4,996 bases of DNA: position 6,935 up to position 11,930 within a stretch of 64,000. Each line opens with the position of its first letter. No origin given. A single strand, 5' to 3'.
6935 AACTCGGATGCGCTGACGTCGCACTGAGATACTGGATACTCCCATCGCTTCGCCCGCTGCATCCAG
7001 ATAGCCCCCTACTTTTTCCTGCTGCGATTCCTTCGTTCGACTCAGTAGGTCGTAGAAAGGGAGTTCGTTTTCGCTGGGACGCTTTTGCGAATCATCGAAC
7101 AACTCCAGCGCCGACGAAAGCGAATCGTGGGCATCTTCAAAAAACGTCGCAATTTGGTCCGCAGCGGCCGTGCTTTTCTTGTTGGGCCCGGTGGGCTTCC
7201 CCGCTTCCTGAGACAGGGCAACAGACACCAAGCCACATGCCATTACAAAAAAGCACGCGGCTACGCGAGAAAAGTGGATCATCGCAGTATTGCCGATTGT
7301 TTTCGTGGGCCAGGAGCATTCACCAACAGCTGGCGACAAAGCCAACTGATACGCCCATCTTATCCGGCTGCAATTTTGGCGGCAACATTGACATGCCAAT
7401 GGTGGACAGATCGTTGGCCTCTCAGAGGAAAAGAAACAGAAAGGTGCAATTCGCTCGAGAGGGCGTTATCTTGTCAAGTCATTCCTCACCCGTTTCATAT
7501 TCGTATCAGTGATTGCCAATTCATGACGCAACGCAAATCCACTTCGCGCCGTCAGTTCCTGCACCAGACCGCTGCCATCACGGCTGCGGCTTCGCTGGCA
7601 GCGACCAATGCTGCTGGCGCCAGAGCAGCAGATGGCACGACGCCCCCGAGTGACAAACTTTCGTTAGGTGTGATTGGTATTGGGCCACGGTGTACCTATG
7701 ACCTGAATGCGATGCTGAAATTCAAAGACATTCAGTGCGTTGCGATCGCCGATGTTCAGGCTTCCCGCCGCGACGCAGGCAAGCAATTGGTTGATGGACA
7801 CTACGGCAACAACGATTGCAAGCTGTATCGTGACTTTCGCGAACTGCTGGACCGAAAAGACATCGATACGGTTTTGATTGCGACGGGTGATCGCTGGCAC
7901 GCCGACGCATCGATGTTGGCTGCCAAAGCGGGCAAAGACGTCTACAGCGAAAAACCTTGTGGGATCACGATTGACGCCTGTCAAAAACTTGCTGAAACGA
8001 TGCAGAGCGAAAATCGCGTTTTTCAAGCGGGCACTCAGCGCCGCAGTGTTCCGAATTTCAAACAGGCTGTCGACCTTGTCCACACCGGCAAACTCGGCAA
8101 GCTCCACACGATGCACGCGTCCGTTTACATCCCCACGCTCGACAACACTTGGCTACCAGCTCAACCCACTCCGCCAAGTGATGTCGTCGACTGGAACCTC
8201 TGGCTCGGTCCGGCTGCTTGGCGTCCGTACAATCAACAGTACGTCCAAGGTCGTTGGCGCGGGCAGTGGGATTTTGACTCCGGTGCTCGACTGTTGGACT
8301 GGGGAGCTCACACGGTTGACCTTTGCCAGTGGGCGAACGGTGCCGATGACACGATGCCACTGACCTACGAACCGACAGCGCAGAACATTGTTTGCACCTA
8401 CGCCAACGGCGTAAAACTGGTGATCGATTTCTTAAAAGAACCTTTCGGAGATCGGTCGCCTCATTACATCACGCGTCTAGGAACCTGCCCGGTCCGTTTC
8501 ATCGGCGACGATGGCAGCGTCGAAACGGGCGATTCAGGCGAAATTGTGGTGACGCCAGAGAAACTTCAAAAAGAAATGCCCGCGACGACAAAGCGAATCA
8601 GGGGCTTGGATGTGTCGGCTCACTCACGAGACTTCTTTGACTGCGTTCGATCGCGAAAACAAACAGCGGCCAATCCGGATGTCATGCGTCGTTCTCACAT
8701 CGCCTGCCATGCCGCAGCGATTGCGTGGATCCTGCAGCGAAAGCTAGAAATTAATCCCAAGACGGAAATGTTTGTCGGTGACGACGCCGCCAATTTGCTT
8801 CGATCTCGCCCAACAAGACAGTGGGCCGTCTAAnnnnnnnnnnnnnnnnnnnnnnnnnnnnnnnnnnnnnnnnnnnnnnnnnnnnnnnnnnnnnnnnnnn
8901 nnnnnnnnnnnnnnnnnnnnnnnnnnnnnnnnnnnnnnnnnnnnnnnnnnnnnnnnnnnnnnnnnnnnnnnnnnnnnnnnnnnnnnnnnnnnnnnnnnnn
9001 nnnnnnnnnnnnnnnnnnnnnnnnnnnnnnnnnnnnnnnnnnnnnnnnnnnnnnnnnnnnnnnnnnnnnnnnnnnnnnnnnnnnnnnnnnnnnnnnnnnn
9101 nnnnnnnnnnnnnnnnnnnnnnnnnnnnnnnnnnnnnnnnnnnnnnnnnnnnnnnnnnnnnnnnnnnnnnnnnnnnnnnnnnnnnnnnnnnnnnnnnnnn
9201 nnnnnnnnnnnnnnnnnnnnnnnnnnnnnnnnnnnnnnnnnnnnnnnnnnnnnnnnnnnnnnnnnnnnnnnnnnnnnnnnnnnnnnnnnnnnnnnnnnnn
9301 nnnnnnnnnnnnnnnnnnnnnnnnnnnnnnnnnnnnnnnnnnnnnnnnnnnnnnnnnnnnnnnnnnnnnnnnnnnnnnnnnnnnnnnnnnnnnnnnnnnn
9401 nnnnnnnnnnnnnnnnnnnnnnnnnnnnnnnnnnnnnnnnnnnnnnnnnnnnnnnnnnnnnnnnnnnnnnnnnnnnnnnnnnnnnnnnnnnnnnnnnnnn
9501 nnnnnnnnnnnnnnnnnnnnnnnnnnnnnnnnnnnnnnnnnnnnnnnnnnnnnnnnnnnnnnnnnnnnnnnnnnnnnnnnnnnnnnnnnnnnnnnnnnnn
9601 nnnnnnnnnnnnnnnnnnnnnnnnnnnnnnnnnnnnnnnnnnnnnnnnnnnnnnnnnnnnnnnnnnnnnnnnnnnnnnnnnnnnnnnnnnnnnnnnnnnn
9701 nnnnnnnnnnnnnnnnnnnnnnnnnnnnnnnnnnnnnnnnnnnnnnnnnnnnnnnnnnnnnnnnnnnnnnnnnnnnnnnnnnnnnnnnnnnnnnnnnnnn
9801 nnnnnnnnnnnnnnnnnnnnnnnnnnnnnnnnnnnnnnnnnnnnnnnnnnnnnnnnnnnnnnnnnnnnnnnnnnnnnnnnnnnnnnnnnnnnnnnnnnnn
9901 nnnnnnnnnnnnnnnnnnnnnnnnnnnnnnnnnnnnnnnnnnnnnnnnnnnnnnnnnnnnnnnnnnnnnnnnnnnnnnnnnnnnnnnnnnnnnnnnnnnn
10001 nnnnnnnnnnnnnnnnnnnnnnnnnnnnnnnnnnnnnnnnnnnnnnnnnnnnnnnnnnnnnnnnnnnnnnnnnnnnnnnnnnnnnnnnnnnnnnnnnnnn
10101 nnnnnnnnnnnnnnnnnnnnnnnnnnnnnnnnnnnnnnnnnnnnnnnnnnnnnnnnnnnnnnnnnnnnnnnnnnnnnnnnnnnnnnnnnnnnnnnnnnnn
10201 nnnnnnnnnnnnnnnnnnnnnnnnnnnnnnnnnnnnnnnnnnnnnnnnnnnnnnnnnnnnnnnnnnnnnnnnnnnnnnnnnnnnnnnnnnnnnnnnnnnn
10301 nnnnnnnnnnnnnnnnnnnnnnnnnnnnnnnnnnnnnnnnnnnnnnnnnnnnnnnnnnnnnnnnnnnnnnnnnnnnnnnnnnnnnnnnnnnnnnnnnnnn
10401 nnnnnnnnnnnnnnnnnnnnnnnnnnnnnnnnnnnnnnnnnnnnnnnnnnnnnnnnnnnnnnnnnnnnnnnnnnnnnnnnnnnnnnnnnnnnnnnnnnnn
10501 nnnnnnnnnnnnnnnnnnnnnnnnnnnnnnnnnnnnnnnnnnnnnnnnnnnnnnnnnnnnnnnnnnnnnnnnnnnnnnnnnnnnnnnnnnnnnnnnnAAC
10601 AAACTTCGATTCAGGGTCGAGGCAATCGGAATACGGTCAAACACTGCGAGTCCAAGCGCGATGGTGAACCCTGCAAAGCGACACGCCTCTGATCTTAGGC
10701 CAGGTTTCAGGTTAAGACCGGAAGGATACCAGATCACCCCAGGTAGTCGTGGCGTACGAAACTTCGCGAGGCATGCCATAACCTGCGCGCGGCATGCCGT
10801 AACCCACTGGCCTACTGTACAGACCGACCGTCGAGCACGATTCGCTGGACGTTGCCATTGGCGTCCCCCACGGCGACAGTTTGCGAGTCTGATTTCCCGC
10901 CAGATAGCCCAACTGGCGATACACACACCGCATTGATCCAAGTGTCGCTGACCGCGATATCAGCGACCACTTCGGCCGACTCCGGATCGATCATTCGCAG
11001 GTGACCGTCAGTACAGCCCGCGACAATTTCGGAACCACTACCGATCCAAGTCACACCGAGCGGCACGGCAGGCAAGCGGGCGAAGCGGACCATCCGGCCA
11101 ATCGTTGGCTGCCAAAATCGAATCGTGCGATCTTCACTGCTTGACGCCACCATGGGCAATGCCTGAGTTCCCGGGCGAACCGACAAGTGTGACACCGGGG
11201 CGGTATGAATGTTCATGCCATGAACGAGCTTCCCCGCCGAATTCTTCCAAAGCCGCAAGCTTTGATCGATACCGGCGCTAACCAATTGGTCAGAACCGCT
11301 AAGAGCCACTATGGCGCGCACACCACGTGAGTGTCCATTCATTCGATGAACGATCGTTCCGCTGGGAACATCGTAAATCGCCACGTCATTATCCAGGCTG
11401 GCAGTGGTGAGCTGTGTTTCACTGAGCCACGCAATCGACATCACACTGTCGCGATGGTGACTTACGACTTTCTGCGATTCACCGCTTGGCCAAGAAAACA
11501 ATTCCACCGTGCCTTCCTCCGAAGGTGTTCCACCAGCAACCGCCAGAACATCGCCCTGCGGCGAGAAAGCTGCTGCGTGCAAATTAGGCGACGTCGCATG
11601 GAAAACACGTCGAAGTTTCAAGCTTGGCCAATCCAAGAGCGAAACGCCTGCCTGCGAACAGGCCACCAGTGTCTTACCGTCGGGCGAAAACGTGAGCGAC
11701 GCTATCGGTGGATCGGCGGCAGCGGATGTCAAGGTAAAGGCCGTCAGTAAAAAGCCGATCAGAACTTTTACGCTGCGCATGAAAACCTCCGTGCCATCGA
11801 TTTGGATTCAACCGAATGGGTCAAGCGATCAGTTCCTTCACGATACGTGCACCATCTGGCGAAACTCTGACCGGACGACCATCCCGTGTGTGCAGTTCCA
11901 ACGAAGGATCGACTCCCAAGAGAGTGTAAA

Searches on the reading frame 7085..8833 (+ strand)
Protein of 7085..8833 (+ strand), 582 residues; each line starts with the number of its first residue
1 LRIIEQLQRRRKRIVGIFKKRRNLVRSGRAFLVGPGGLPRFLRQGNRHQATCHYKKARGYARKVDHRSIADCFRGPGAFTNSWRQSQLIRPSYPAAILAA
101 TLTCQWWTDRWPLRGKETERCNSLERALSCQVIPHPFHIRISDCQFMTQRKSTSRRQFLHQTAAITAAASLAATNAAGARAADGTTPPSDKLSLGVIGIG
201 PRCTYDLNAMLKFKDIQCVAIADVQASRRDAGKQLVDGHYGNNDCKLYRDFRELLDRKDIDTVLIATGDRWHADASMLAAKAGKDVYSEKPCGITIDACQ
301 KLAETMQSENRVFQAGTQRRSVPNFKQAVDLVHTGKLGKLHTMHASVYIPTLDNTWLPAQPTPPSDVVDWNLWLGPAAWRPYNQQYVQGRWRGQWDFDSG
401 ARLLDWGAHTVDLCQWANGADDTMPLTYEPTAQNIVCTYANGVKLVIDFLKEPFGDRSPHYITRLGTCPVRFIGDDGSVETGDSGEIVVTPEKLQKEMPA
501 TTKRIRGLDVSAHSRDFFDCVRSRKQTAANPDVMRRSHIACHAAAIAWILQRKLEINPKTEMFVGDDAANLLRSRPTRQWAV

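Call 100: search_protein_families(library=pfam, proteins=[window:7085-8833:+], max_evalue=0.0001)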
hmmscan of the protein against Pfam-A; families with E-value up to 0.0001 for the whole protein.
window:7085-8833:+ (582 aa): 3 families
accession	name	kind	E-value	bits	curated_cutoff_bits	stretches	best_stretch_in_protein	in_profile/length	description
PF19051.5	GFO_IDH_MocA_C2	-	1.6e-24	87.3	23.3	2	358-433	44-116/254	Oxidoreductase family, C-terminal alpha/beta domain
PF01408.29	GFO_IDH_MocA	-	8.7e-14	52.7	24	1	194-316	3-119/120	Oxidoreductase family, NAD-binding Rossmann fold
PF22725.1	GFO_IDH_MocA_C3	-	1.1e-05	25.8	27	0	384-418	29-61/124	GFO/IDH/MocA C-terminal domain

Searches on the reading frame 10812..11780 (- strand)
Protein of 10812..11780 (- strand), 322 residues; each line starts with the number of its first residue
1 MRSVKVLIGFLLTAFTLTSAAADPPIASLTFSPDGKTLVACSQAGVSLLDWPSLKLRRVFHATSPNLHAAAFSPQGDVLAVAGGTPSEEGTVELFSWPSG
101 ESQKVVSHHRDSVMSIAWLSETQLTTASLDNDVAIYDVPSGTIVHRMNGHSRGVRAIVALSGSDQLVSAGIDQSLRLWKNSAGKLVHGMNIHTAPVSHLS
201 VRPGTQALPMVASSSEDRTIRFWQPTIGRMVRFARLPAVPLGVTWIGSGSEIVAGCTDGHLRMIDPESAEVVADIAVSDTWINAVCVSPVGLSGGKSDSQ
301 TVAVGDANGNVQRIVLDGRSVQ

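Call 100: search_protein_families(library=pfam, proteins=[window:10812-11780:-], max_evalue=0.0001)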
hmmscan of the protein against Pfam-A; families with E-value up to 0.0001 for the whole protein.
window:10812-11780:- (322 aa): 27 families (the best 25 are shown)
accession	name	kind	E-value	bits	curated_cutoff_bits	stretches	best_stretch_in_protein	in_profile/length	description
PF25174.1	Beta-prop_THOC3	-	1.6e-31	109.8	305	2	26-157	91-219/272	THOC3 beta-propeller domain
PF25173.1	Beta-prop_WDR3_1st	-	2e-26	93.2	154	1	57-224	22-183/184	WDR3 first beta-propeller domain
PF24814.1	WD40_Prp19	-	2.4e-25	89.6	320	2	122-292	20-190/281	Prp19 WD40 domain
PF25172.1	Beta-prop_WDR3_2nd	-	1.9e-24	86.8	140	3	85-182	192-290/293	WDR3 second beta-propeller domain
PF24807.1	WD40_CDC20-Fz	-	2.8e-23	83.1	200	1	71-230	58-214/292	CDC20/Fizzy WD40 domain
PF23414.1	Beta-prop_EML_2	-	8.3e-23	81.5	90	2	19-146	35-161/266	Echinoderm microtubule-associated protein second beta-propeller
PF00400.38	WD40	-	1.1e-22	79.9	27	0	142-178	2-38/39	WD domain, G-beta repeat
PF25175.1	Beta-prop_WDR5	-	2.2e-19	70.3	250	1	67-232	13-172/296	WDR5 beta-propeller domain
PF24817.1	WD40_WDHD1_1st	-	1.8e-16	60.6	109.9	1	87-192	63-169/291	WDHD1 first WD40 domain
PF12894.13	ANAPC4_WD40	-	2.3e-15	57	22.9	0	66-120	40-90/91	Anaphase-promoting complex subunit 4 WD40 domain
PF25168.1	Beta-prop_WDR36-Utp21_2nd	-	2.8e-13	50.3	84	1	87-197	176-286/335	WDR36/Utp21 second beta-propeller domain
PF25047.1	Beta-prop_TEP1_2nd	-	1.1e-12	48.2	89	1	67-225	93-254/255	TEP-1 second beta-propeller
PF25171.1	Beta-prop_WDR36-Utp21_1st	-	2.6e-12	47.1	80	1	36-178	122-263/266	WDR36/Utp21 first beta-propeller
PF24805.1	EIF3I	-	3.3e-12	46.6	200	0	147-233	6-89/324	EIF3I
PF24796.1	WDR55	-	2.2e-11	43.8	200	1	69-205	12-149/296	WDR55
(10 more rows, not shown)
